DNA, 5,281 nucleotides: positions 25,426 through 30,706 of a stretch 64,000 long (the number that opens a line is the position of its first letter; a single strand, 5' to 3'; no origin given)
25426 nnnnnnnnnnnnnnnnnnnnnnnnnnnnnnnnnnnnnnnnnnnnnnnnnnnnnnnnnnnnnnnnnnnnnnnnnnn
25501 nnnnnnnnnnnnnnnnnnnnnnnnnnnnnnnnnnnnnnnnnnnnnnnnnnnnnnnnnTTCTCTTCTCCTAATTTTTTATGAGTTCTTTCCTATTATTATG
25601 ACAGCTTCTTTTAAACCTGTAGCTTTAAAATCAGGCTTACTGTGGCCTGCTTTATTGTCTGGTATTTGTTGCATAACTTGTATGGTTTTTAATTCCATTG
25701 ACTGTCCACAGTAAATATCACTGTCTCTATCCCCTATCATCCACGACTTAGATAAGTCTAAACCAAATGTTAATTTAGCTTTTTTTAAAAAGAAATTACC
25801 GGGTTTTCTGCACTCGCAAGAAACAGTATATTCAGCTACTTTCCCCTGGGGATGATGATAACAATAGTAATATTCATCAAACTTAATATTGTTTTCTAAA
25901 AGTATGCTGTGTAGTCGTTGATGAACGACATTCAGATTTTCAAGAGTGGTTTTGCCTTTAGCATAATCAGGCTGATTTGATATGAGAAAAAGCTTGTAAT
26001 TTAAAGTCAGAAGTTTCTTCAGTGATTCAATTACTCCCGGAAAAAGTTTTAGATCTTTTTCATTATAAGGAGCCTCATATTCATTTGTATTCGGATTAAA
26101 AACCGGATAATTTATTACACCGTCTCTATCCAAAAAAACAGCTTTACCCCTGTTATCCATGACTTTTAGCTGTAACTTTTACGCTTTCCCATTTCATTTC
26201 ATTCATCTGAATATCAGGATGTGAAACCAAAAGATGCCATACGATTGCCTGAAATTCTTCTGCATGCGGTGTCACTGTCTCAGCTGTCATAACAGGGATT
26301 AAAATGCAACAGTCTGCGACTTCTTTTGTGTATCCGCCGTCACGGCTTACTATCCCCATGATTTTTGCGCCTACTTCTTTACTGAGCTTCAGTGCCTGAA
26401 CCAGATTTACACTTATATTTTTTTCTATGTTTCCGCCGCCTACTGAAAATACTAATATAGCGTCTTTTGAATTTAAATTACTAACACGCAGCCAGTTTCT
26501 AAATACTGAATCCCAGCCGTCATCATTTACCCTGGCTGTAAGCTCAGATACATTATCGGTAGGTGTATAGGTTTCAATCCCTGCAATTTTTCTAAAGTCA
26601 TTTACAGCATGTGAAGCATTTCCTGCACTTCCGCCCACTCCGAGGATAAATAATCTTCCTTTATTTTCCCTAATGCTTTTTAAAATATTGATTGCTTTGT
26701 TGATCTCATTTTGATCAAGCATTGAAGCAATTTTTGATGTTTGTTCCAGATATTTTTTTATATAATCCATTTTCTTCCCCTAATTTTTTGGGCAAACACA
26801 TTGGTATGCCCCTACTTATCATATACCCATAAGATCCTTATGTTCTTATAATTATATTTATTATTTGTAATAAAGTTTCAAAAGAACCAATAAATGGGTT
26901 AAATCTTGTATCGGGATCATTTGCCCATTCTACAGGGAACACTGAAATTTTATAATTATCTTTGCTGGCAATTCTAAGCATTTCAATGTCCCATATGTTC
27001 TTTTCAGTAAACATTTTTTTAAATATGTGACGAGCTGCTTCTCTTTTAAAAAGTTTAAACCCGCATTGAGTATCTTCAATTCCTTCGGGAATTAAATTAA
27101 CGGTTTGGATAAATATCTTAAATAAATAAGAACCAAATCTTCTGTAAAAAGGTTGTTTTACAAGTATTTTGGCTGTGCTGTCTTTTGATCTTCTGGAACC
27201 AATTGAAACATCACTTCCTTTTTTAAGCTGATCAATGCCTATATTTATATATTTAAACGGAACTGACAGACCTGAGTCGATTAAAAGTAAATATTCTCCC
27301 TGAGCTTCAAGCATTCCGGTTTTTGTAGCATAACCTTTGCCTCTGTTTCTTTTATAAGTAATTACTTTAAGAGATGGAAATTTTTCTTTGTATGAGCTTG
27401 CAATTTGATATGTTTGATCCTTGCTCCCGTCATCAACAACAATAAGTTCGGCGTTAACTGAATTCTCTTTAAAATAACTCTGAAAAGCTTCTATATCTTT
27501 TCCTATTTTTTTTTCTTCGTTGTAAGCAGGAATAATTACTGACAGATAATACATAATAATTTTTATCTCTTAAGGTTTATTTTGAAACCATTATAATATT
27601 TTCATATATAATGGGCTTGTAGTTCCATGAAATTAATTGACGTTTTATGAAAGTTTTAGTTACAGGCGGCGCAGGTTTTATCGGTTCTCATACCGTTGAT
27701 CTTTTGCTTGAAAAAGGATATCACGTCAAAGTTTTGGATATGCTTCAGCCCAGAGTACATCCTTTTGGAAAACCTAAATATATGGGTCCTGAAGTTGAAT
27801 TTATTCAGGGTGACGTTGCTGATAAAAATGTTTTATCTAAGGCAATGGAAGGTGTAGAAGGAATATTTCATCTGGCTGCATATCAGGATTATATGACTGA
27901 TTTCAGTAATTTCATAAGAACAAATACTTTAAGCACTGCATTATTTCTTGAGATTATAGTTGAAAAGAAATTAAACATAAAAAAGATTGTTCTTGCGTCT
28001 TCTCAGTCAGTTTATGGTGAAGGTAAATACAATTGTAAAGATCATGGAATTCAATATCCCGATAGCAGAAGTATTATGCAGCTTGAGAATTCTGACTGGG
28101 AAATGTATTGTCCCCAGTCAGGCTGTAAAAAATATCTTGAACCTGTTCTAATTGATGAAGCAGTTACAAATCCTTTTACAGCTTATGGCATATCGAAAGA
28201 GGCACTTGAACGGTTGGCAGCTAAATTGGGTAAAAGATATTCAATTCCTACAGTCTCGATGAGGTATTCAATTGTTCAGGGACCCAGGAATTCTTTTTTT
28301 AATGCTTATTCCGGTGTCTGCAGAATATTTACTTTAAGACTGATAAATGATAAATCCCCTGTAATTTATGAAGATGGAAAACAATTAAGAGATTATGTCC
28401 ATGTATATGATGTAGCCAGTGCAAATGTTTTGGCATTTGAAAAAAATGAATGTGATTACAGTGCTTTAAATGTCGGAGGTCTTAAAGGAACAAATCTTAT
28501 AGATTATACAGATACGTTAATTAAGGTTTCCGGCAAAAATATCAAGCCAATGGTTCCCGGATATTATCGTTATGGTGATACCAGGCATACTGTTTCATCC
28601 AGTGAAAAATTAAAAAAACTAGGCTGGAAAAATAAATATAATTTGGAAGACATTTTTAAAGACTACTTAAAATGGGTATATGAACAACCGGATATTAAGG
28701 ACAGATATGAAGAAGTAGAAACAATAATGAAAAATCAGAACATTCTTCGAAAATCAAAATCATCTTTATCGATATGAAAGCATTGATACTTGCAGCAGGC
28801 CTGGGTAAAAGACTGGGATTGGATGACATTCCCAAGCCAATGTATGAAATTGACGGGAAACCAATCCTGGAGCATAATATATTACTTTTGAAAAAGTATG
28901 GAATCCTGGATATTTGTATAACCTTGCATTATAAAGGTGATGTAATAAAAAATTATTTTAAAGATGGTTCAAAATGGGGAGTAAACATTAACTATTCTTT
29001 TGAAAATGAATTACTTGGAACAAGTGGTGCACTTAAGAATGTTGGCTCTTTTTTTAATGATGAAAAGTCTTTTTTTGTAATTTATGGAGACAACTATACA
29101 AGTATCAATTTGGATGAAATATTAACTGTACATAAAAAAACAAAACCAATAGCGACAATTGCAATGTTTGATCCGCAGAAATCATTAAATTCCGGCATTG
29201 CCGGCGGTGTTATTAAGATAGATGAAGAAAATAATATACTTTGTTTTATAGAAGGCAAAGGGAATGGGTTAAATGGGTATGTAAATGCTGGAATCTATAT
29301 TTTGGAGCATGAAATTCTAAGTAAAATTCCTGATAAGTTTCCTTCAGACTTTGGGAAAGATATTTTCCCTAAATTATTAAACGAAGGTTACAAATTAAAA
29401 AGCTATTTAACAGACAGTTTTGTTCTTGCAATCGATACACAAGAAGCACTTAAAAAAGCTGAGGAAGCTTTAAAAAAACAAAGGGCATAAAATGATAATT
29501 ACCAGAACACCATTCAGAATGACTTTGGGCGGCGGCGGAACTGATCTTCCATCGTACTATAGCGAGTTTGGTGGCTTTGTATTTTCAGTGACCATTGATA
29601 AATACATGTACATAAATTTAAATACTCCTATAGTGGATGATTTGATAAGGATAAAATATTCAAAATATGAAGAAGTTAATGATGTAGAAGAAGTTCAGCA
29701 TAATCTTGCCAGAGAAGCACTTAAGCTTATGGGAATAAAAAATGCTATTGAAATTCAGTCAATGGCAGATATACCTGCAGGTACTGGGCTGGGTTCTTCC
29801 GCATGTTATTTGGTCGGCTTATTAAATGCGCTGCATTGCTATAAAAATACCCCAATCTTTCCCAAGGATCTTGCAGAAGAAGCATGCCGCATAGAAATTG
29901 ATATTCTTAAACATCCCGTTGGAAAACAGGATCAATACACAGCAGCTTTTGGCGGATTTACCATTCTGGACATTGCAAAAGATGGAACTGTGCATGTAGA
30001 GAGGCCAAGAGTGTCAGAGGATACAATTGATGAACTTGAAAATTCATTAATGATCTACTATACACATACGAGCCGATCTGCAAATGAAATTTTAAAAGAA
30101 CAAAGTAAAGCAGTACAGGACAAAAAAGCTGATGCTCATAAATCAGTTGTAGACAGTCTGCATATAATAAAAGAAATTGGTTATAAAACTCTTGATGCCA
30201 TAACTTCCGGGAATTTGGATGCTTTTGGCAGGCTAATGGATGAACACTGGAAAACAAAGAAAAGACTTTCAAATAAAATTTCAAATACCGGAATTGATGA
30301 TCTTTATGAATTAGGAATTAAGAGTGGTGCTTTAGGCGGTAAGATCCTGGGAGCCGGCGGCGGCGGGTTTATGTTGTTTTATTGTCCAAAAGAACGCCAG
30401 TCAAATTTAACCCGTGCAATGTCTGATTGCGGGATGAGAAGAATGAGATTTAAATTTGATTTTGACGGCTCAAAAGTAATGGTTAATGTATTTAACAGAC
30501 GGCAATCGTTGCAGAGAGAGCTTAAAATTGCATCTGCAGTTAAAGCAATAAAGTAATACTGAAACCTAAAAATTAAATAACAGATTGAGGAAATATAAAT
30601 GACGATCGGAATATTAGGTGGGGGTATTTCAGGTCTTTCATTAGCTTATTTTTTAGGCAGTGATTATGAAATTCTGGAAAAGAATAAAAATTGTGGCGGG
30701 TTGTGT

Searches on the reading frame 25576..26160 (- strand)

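Call 80: search_protein_families(library=pfam, proteins=[window:25576-26160:-], max_evalue=0.001)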
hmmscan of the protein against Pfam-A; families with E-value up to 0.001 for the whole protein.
window:25576-26160:- (194 aa): 5 families
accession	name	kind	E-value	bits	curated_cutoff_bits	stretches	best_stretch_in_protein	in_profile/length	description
PF13242.12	Hydrolase_like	-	3.6e-11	43.3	22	1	117-185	2-74/75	HAD-hyrolase-like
PF13419.12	HAD_2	-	2.4e-10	41.2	23.8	1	26-78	67-118/178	Haloacid dehalogenase-like hydrolase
PF08645.17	PNK3P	-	4.1e-05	23.8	22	1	29-155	19-127/161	Polynucleotide kinase 3 phosphatase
PF00702.32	Hydrolase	-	0.00027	21.8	26.4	0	35-149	95-184/191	haloacid dehalogenase-like hydrolase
PF03767.20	Acid_phosphat_B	-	0.00056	19.9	27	1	21-79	105-160/230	HAD superfamily, subfamily IIIB (Acid phosphatase)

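Call 81: search_protein_families(library=ncbifam, proteins=[window:25576-26160:-], max_evalue=0.00001)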
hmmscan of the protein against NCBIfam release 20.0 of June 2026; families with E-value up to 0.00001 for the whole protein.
window:25576-26160:- (194 aa): 11 families
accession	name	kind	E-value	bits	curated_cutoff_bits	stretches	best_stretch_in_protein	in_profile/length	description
NF006506.0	PRK08942.1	equivalog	6.7e-31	107.2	178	1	6-164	4-148/182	D-glycero-beta-D-manno-heptose 1,7-bisphosphate 7-phosphatase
TIGR00213.1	GmhB_yaeD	subfamily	1.3e-30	106.4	149.6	1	6-165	2-152/176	D-glycero-beta-D-manno-heptose 1,7-bisphosphate 7-phosphatase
TIGR01656.1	Histidinol-ppas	subfamily_domain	2.2e-28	99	84.15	1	6-160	1-143/149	histidinol-phosphate phosphatase domain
TIGR01662.1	HAD-SF-IIIA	subfamily_domain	5.2e-21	75.2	44.6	1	6-163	1-139/141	HAD-IIIA family hydrolase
NF050049.1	HBPPhtaseGmhB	domain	1.7e-20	73.6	250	1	5-165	3-146/171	D-glycero-alpha-D-manno-heptose-1,7-bisphosphate 7-phosphatase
NF005264.0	PRK06769.1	equivalog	3.1e-20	72.7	217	1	6-189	5-170/175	HAD-IIIA family hydrolase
NF003937.0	PRK05446.1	equivalog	3.3e-20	72.4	443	1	6-165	4-151/355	bifunctional histidinol-phosphatase/imidazoleglycerol-phosphate dehydratase HisB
TIGR01261.1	hisB_Nterm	equivalog_domain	9.5e-20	70.7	140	1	6-165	2-149/161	histidinol-phosphatase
NF009804.0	PRK13288.1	equivalog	9e-07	28.6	218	0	118-193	137-213/215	pyrophosphatase PpaX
TIGR02253.1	CTE7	subfamily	9.3e-07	28.8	169.75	0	117-185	148-219/221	TIGR02253 family HAD-type hydrolase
NF009695.0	PRK13222.1-2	equivalog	6.8e-06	25.7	225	0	115-163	146-194/226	phosphoglycolate phosphatase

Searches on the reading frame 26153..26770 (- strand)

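Call 80: search_protein_families(library=pfam, proteins=[window:26153-26770:-], max_evalue=0.001)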
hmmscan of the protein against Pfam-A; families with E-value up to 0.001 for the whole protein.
window:26153-26770:- (205 aa): 1 family
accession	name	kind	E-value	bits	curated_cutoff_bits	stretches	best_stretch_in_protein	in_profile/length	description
PF13580.11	SIS_2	-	1.1e-08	35.7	27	1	6-142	5-138/138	SIS domain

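Call 81: search_protein_families(library=ncbifam, proteins=[window:26153-26770:-], max_evalue=0.00001)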
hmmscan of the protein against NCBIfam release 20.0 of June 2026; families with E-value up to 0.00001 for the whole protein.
window:26153-26770:- (205 aa): 4 families
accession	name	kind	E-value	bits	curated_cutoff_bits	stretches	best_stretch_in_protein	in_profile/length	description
TIGR00441.1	gmhA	equivalog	1.4e-13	51.2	209.45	1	33-182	7-150/154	D-sedoheptulose 7-phosphate isomerase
NF010546.0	PRK13936.1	equivalog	9e-11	41.9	276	1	17-188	23-191/197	phosphoheptose isomerase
NF001628.0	PRK00414.1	equivalog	1.6e-09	37.7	265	1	20-182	27-183/192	D-sedoheptulose 7-phosphate isomerase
NF010547.0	PRK13938.1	equivalog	7.8e-08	32.2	320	1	37-163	45-169/196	D-sedoheptulose 7-phosphate isomerase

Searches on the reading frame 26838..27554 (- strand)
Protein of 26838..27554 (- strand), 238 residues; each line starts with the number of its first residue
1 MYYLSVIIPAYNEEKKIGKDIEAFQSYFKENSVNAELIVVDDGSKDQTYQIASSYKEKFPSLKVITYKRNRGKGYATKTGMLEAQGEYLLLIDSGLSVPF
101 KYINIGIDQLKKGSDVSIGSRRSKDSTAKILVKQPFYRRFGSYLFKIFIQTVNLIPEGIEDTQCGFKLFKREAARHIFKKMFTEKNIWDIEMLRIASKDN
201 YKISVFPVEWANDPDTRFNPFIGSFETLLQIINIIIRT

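Call 80: search_protein_families(library=pfam, proteins=[window:26838-27554:-], max_evalue=0.001)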
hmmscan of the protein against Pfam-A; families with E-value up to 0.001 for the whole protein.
window:26838-27554:- (238 aa): 3 families
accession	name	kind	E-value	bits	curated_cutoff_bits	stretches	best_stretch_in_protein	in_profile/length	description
PF00535.33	Glycos_transf_2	-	6.9e-28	98.1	23.3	1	5-178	1-168/168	Glycosyl transferase family 2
PF10111.15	Glyco_tranf_2_2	-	2.8e-06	27.4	27.3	1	5-94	1-90/276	Glycosyltransferase like family 2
PF13641.12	Glyco_tranf_2_3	-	0.00055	20.5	27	1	4-94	3-95/230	Glycosyltransferase like family 2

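Call 81: search_protein_families(library=ncbifam, proteins=[window:26838-27554:-], max_evalue=0.00001)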
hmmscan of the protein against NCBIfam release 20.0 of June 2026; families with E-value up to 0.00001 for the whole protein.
window:26838-27554:- (238 aa): 19 families
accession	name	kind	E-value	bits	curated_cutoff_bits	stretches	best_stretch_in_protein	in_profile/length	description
NF047588.1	GlcsyltransPgfSStrep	equivalog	1.5e-19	70.3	500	1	4-177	3-167/308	glycosyltransferase PgfS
TIGR03937.1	PgaC_IcaA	equivalog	1e-16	60.9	422.3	1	4-97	47-137/407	poly-beta-1,6-N-acetyl-D-glucosamine synthase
NF007482.0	PRK10073.1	equivalog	2.8e-16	59.5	423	1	3-94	7-94/334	glycosyltransferase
NF041875.1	EPS_EpsD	equivalog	1.4e-14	54.2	370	1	4-145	1-136/325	exopolysaccharide biosynthesis glycosyltransferase EpsD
TIGR04283.1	glyco_like_mftF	equivalog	5.4e-14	52.3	182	1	4-92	1-79/221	TIGR04283 family arsenosugar biosynthesis glycosyltransferase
NF038302.1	EPS_HpsE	equivalog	1e-13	51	300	1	4-93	3-94/307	hormogonium polysaccharide biosynthesis glycosyltransferase HpsE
TIGR04182.1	glyco_TIGR04182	equivalog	4.5e-13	49.2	325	1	5-232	3-215/293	S-layer glycoprotein N-glycosyltransferase AglJ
NF041391.1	DPhHxTase_Halo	equivalog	9e-13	47.7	375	1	10-235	3-209/213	dolichyl-phosphate hexose transferase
NF010496.0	PRK13915.1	equivalog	2e-12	46.8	262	1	4-97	33-128/307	glucosyl-3-phosphoglycerate synthase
NF047683.1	TeichurnBiosyTuaG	equivalog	5.5e-12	45.9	400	1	4-94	8-95/252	teichuronic acid biosynthesis protein TuaG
NF007986.1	PRK10714.1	equivalog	6.3e-12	45.1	529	1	4-171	8-166/316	undecaprenyl-phosphate 4-deoxy-4-formamido-L-arabinose transferase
TIGR03111.1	glyc2_xrt_Gpos1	hypoth_equivalog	4.6e-11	42.2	363.95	1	4-95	51-141/439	TIGR03111 family XrtG-associated glycosyltransferase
NF058614.1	PPMAGASynPpgS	equivalog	1e-08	34.9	370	1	6-209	4-195/226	polyprenyl-phospho-N-acetylgalactosaminyl synthase PpgS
NF053739.1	GlytfEpsEBac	equivalog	2.6e-08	33.2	450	1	4-93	3-90/265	glycosyltransferase EpsE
TIGR03965.1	mycofact_glyco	equivalog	4e-08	32.6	280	1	5-96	77-165/467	mycofactocin biosynthesis glycosyltransferase MftF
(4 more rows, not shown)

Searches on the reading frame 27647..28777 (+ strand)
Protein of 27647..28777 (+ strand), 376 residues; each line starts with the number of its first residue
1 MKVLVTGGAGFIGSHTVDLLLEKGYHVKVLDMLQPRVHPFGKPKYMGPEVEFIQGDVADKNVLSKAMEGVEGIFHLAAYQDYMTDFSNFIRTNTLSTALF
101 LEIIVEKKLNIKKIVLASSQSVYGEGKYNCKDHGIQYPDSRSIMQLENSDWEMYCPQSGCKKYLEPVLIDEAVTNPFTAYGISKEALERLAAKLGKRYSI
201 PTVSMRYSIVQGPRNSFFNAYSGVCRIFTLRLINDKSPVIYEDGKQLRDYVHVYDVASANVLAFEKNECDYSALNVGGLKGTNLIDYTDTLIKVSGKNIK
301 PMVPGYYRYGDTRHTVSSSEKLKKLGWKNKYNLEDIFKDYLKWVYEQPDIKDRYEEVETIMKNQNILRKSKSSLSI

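Call 9: search_protein_families(library=pfam, proteins=[window:27647-28777:+], max_evalue=0.001)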
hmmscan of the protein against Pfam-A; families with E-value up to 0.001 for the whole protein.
window:27647-28777:+ (376 aa): 9 families
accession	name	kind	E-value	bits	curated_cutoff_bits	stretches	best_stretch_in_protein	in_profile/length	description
PF01370.27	Epimerase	-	3.2e-41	141.8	20.9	2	3-128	1-124/240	NAD dependent epimerase/dehydratase family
PF16363.11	GDP_Man_Dehyd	-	7.6e-35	121.4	27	2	4-127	1-137/332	GDP-mannose 4,6 dehydratase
PF01073.25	3Beta_HSD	-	7.8e-17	61.6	22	1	4-127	1-124/280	3-beta hydroxysteroid dehydrogenase/isomerase family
PF07993.18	NAD_binding_4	-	1.9e-11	44.1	20.1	1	5-229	1-227/258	Male sterility protein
PF02719.21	Polysacc_synt_2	-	5e-09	36.2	20.2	1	3-119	1-128/293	Polysaccharide biosynthesis protein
PF05368.20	NmrA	-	3.2e-08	34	27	1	2-79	4-80/298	NmrA-like family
PF00106.31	adh_short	-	8.7e-07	29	26.6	1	3-71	3-72/195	short chain dehydrogenase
PF13460.12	NAD_binding_10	-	1.5e-06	28.7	27.2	1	7-125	1-104/184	NAD(P)H-binding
PF04321.23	RmlD_sub_bind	-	0.00023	20.8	27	0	1-81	1-63/287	RmlD substrate binding domain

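Call 81: search_protein_families(library=ncbifam, proteins=[window:27647-28777:+], max_evalue=0.00001)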
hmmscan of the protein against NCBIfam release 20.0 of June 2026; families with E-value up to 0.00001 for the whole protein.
window:27647-28777:+ (376 aa): 21 families
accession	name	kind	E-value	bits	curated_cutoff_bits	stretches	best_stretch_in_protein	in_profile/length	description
TIGR01179.1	galE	equivalog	1.4e-39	135.8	262.3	2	2-127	1-129/332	UDP-glucose 4-epimerase GalE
TIGR01181.1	dTDP_gluc_dehyt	equivalog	7.3e-30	104.1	365.1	2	2-127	1-133/321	dTDP-glucose 4,6-dehydratase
TIGR02197.1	heptose_epim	equivalog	6.6e-27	94.5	274.6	2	3-132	1-127/316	ADP-glyceromanno-heptose 6-epimerase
NF007956.0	PRK10675.1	subfamily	5e-22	78.5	394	2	1-125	1-130/338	UDP-glucose 4-epimerase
TIGR03466.1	HpnA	hypoth_equivalog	2e-21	76.2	367.65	1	1-125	1-119/327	hopanoid-associated sugar epimerase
TIGR04180.1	EDH_00030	hypoth_equivalog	7.3e-21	74.5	475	1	3-128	1-130/297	NAD-dependent 4,6-dehydratase LegB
NF042422.1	oxyalk_red_OleD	equivalog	2.7e-16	59.8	580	1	1-126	1-117/329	2-alkyl-3-oxoalkanoate reductase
NF043036.1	ErythonDh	equivalog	4.9e-15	55.5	325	1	1-125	1-131/321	D-erythronate dehydrogenase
NF011728.1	PRK15181.1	equivalog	6.7e-15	54.9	760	1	169-346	154-339/348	Vi polysaccharide biosynthesis UDP-N-acetylglucosaminuronic acid C-4 epimerase TviC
NF007490.0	PRK10084.1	subfamily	7.2e-13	48.2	649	1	1-347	1-337/361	dTDP-glucose 4,6-dehydratase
NF008360.0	PRK11150.1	equivalog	4.4e-12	45.8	452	1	172-344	132-306/310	ADP-glyceromanno-heptose 6-epimerase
NF042423.1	oxyalk_red_Shew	equivalog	1.8e-11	43.7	580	1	2-127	10-126/331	2-alkyl-3-oxoalkanoate reductase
NF047922.1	GDPFucSynFcl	equivalog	2.5e-11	43.6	500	1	172-346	126-303/308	GDP-L-fucose synthase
NF005998.1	PRK08125.1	equivalog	1e-09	37.4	777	1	2-144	317-453/649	bifunctional UDP-4-amino-4-deoxy-L-arabinose formyltransferase/UDP-glucuronic acid oxidase ArnA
NF041293.1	G6PDh_Azf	equivalog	1.4e-09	37.7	400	1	2-125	4-121/252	NAD-dependent glucose-6-phosphate dehydrogenase Azf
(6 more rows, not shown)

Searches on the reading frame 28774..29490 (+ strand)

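Call 9: search_protein_families(library=pfam, proteins=[window:28774-29490:+], max_evalue=0.001)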
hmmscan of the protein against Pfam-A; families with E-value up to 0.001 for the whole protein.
window:28774-29490:+ (238 aa): 3 families
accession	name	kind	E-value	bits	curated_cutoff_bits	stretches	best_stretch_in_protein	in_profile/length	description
PF00483.29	NTP_transferase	-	2e-28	100.1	21.2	1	2-213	1-221/245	Nucleotidyl transferase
PF12804.13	NTP_transf_3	-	1.3e-07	32.3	27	1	3-106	1-95/160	MobA-like NTP transferase domain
PF01128.25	IspD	-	4.7e-05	23.7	27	1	2-50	2-49/221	2-C-methyl-D-erythritol 4-phosphate cytidylyltransferase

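Call 81: search_protein_families(library=ncbifam, proteins=[window:28774-29490:+], max_evalue=0.00001)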
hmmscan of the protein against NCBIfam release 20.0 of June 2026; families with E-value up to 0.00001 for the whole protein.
window:28774-29490:+ (238 aa): 28 families (the best 25 are shown)
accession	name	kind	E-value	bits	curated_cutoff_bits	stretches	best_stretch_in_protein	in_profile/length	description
NF052502.1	man1P_GTase_Rv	exception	5.5e-36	124.1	440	1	2-229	2-226/352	mannose-1-phosphate guanylyltransferase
NF049965.1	GlMnHpPGnyltfHddC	equivalog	1.4e-31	109.9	300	1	1-190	1-182/221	D-glycero-D-manno-heptose 1-phosphate guanosyltransferase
TIGR02623.1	G1P_cyt_trans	equivalog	7.2e-30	104.3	300.25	2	1-66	1-68/255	glucose-1-phosphate cytidylyltransferase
TIGR03992.1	Arch_glmU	subfamily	2.2e-29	102.5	292.1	1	1-187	1-178/393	bifunctional sugar-1-phosphate nucleotidylyltransferase/acetyltransferase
NF045761.1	NAMPUrTaseMurU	equivalog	5.8e-26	91.7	250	1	1-127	1-132/226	N-acetylmuramate alpha-1-phosphate uridylyltransferase MurU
NF041313.1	UDPGP_AglF_Halo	equivalog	5.1e-23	81.7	400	1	1-228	1-229/234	UTP--glucose-1-phosphate uridylyltransferase AglF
TIGR01208.1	rmlA_long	equivalog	3.8e-20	72.1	320.25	1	2-232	1-233/353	glucose-1-phosphate thymidylyltransferase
NF041173.1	Sug_nt_acttase_Thmprot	equivalog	1.6e-17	63.5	600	1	1-187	1-178/405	bifunctional sugar-1-phosphate nucleotidylyltransferase/acetyltransferase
NF003670.0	PRK05293.1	equivalog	9.3e-16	57.7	470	1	3-230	7-255/382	glucose-1-phosphate adenylyltransferase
TIGR01173.1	glmU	equivalog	8.4e-15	54.5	366.85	1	1-187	1-182/452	bifunctional UDP-N-acetylglucosamine diphosphorylase/glucosamine-1-phosphate N-acetyltransferase GlmU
NF010934.1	PRK14354.1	equivalog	1.1e-13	50.5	450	1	3-235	2-238/447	bifunctional UDP-N-acetylglucosamine diphosphorylase/glucosamine-1-phosphate N-acetyltransferase GlmU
NF006986.0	PRK09451.1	equivalog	1.5e-13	50.4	725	1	2-162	7-156/456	bifunctional UDP-N-acetylglucosamine diphosphorylase/glucosamine-1-phosphate N-acetyltransferase GlmU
NF010939.0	PRK14359.1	equivalog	1.4e-12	46.9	592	1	3-227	5-208/430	bifunctional UDP-N-acetylglucosamine diphosphorylase/glucosamine-1-phosphate N-acetyltransferase GlmU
TIGR02091.1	glgC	equivalog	1.6e-11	43.9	424.9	1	80-233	94-259/364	glucose-1-phosphate adenylyltransferase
NF010937.0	PRK14357.1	equivalog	1.8e-11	43.6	658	1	1-231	1-227/448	bifunctional UDP-N-acetylglucosamine diphosphorylase/glucosamine-1-phosphate N-acetyltransferase GlmU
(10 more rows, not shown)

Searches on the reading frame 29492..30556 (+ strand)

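Call 9: search_protein_families(library=pfam, proteins=[window:29492-30556:+], max_evalue=0.001)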
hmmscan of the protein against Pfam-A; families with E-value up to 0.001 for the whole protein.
window:29492-30556:+ (354 aa): 2 families
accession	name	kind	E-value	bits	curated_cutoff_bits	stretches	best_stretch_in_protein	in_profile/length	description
PF00288.32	GHMP_kinases_N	-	9.5e-13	48.6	22.3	1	72-155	2-87/87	GHMP kinases N terminal domain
PF08544.19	GHMP_kinases_C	-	4.8e-10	40.1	21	1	234-312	2-81/85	GHMP kinases C terminal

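Call 81: search_protein_families(library=ncbifam, proteins=[window:29492-30556:+], max_evalue=0.00001)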
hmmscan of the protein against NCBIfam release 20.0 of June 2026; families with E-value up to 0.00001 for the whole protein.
window:29492-30556:+ (354 aa): 10 families
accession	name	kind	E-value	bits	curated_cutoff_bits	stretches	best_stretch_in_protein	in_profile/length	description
NF049969.1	GlMnHpPKinHddA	equivalog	3.5e-54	184.5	600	1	2-328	3-334/338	D-glycero-D-manno-heptose 7-phosphate kinase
NF009948.0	PRK13412.1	equivalog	3.8e-26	91.1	721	1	79-296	722-933/974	bifunctional fucokinase/fucose-1-phosphate guanylyltransferase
TIGR00549.1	mevalon_kin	equivalog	1.8e-23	83.4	163.05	1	62-296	54-275/276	mevalonate kinase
NF003036.0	PRK03926.1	equivalog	2.7e-19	69.4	403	1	50-317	42-286/302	mevalonate kinase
NF003006.0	PRK03817.1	equivalog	9.2e-15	54.5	443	2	5-154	5-156/352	galactokinase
NF001816.0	PRK00555.1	equivalog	2.6e-09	36.5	509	0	195-310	214-336/363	galactokinase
TIGR00131.1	gal_kin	equivalog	2.3e-08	33.4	226.65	0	224-312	274-364/388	galactokinase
NF003705.0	PRK05322.1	equivalog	2.8e-07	29.6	385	0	170-309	226-360/388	galactokinase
NF002288.1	PRK01212.1-4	equivalog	5.5e-07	28.9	194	1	54-329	41-296/303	homoserine kinase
TIGR00191.1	thrB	equivalog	1.9e-06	27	168.25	1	68-172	62-160/304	homoserine kinase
